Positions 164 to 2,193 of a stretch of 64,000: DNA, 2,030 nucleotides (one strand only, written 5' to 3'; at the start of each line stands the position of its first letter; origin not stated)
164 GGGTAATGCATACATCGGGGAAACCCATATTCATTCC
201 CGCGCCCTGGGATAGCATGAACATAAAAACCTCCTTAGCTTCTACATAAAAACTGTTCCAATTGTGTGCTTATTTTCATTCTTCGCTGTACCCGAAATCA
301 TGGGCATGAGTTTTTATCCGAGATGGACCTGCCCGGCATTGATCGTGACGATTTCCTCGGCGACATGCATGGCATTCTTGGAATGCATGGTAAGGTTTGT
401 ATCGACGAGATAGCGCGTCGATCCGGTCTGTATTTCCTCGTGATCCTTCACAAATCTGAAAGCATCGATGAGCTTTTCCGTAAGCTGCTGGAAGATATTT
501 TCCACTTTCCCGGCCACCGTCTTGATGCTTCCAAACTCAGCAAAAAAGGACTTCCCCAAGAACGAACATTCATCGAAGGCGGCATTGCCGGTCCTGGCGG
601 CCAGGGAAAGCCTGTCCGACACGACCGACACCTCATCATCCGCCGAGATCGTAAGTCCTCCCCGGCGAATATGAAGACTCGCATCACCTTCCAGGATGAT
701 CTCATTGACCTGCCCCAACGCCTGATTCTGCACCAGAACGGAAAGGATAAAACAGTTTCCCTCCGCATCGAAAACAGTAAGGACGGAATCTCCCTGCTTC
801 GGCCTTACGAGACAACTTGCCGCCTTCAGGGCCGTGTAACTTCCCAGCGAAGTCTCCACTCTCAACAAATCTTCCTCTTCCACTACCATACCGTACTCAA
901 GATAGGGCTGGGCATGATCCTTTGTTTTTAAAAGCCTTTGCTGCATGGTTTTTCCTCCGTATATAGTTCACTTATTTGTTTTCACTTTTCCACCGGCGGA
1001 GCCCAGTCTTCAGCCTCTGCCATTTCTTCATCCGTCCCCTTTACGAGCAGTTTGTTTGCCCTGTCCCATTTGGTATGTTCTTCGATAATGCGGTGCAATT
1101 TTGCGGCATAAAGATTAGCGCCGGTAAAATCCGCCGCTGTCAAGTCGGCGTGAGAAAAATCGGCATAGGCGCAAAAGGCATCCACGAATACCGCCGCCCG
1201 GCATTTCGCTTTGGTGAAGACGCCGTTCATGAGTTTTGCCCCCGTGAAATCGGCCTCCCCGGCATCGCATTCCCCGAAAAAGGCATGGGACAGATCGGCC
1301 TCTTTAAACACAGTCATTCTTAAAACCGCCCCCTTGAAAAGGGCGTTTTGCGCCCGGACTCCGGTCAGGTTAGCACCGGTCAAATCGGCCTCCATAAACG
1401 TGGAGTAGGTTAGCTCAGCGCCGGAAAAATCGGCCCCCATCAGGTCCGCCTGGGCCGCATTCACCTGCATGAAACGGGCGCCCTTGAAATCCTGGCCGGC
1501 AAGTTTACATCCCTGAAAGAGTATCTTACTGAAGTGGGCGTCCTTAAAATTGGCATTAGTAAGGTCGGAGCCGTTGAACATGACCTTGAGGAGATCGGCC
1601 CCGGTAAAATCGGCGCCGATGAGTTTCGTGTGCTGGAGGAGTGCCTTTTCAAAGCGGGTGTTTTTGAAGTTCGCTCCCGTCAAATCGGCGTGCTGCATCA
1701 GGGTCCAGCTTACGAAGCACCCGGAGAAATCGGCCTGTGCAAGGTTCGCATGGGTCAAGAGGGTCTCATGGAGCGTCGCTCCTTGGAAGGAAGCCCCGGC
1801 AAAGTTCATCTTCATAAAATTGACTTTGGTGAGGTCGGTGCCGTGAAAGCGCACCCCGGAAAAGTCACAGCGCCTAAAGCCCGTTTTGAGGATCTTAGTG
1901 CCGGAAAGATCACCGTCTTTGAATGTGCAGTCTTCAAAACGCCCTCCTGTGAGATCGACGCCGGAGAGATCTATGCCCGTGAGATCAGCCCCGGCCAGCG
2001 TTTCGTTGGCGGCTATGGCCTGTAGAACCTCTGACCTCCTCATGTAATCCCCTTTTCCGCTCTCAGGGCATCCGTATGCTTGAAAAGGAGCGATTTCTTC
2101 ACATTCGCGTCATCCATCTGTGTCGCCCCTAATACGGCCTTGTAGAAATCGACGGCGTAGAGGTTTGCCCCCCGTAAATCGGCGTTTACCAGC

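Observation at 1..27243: Three paralogous VgrG / DUF2169-pentapeptide / pentapeptide / DUF3540 / short PAAR-like modules with no recognisable payload or firing machinery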

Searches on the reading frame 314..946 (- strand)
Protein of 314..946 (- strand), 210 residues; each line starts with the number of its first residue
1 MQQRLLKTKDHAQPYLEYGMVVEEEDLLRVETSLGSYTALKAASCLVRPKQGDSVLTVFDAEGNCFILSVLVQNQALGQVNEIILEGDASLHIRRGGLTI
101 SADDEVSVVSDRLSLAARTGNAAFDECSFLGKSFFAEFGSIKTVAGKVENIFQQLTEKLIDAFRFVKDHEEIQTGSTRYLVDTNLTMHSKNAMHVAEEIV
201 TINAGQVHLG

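Call 7: search_protein_families(library=pfam, proteins=[window:314-946:-], max_evalue=0.01)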
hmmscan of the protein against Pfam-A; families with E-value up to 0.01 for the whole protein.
window:314-946:- (210 aa): 1 family
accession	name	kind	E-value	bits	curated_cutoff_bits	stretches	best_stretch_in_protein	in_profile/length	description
PF12059.13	DUF3540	-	5.4e-43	147.7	27.9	1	23-210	6-199/199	Protein of unknown function (DUF3540)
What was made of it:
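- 314..946 (-): tvpC/tagC of module 1 (DUF3540, 210 aa). Pfam DUF3540 5e-43 (call 7).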

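Call 14: find_encoding_contigs(protein=window:314-946:-, flank=10000, max_places=6)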
Protein window:314-946:- (210 aa): 19 contigs read that carry it; 6 places shown.
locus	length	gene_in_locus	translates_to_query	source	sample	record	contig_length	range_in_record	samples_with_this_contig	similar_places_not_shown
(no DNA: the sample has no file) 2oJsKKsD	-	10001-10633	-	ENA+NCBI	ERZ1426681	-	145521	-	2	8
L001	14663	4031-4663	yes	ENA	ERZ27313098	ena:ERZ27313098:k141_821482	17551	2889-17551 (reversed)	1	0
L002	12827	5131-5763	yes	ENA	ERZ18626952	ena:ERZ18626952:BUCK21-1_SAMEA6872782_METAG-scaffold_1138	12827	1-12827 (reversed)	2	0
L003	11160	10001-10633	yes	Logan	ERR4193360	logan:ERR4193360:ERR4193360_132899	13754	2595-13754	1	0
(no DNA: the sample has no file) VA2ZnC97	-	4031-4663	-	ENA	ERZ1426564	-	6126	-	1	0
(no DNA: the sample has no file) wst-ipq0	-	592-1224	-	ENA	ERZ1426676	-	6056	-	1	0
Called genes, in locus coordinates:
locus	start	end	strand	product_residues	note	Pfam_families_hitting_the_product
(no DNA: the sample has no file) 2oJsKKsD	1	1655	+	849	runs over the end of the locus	PF09937:DUF2169, PF00805:Pentapeptide (weak), PF13576:Pentapeptide_3 (faint), PF23894:LD_SV2 (faint), PF13599:Pentapeptide_4 (weak), PF00805:Pentapeptide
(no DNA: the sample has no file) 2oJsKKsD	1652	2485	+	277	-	-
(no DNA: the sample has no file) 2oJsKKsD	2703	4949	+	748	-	PF05954:Phage_GPD, PF04717:Phage_base_V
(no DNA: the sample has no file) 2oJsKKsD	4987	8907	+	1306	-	PF09937:DUF2169, PF00805:Pentapeptide (weak), PF13576:Pentapeptide_3 (faint), PF13599:Pentapeptide_4 (weak)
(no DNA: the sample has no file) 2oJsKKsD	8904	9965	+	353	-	-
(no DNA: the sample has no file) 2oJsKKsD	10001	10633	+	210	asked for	PF12059:DUF3540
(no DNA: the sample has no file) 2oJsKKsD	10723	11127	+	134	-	PF13665:Tox-PAAR-like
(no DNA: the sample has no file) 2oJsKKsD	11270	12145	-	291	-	PF03781:FGE-sulfatase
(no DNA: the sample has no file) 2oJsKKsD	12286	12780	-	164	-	PF07603:Lcl_C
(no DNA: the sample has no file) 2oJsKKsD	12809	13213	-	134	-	PF13665:Tox-PAAR-like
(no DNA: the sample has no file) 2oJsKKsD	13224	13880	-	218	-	PF12059:DUF3540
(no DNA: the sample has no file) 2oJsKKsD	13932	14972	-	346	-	-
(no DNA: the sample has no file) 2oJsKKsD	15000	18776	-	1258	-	PF09937:DUF2169, PF00805:Pentapeptide, PF13576:Pentapeptide_3 (faint), PF00805:Pentapeptide, PF13599:Pentapeptide_4 (weak), PF00805:Pentapeptide (weak)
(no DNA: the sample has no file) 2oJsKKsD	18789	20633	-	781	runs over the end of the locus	PF05954:Phage_GPD, PF04717:Phage_base_V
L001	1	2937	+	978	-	?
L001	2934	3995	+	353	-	-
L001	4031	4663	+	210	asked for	PF12059:DUF3540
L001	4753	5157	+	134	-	PF13665:Tox-PAAR-like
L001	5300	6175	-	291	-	PF03781:FGE-sulfatase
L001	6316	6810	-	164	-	PF07603:Lcl_C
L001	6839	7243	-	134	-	PF13665:Tox-PAAR-like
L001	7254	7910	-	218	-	PF12059:DUF3540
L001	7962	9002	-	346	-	-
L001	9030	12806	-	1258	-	PF09937:DUF2169, PF00805:Pentapeptide, PF13576:Pentapeptide_3 (faint), PF00805:Pentapeptide, PF13599:Pentapeptide_4 (weak), PF00805:Pentapeptide (weak)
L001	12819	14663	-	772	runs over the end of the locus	PF05954:Phage_GPD, PF04717:Phage_base_V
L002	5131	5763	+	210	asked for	PF12059:DUF3540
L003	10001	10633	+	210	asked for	PF12059:DUF3540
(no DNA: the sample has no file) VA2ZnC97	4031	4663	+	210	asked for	PF12059:DUF3540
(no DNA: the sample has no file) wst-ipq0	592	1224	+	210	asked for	PF12059:DUF3540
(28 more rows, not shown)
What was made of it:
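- Checked: It is 134 aa in identical contigs (call 14).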

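Call 42: search_protein_families(library=pfam, proteins=[L001:5300-6175:-, L001:6316-6810:-], max_evalue=10)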
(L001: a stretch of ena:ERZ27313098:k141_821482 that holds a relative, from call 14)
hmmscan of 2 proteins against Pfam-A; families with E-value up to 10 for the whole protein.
L001:5300-6175:- (291 aa): 1 family
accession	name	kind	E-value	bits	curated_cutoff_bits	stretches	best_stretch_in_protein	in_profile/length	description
PF03781.23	FGE-sulfatase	-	1e-58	199.4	23.3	1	26-287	3-254/255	Sulfatase-modifying factor enzyme 1-like domain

L001:6316-6810:- (164 aa): 1 family
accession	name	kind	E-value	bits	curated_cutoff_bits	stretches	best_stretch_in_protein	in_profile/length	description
PF07603.17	Lcl_C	-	1.2e-16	61.5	34.9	1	44-152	1-110/117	Lcl C-terminal domain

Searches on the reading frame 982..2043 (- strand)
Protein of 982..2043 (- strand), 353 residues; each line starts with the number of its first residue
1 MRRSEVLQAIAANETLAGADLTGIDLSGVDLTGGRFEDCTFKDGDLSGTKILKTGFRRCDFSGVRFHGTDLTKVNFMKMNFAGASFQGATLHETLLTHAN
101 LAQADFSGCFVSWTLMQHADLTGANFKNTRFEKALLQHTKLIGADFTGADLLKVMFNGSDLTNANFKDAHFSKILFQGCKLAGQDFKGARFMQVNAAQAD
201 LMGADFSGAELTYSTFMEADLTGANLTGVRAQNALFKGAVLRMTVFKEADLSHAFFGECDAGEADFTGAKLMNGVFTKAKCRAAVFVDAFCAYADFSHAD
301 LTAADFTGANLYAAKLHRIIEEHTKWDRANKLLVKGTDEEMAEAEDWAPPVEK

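Call 7: search_protein_families(library=pfam, proteins=[window:982-2043:-], max_evalue=0.01)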
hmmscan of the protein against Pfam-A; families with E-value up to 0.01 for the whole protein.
window:982-2043:- (353 aa): 5 families
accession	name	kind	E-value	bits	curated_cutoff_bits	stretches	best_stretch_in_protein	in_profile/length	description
PF00805.28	Pentapeptide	-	7e-63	208.1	20.2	11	199-238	1-40/40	Pentapeptide repeats (8 copies)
PF13599.13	Pentapeptide_4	-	3.7e-49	165.1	38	6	150-226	2-78/78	Pentapeptide repeat region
PF13576.12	Pentapeptide_3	-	2.9e-31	107.9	27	5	166-209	1-47/48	Pentapeptide repeats (9 copies)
PF23894.2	LD_SV2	-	3.9e-14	53.2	29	1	35-86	41-92/92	SV2A/B/C luminal domain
PF25296.1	Decapeptide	-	1.2e-07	31.9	45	0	263-314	19-70/74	Decapeptide repeat region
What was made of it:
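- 982..2043 (-): tvpB/tagB of module 1 (353 aa pentapeptide-repeat protein); its start overlaps the tvpAB stop (ATGA). Pfam Pentapeptide 7e-63 (call 7).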
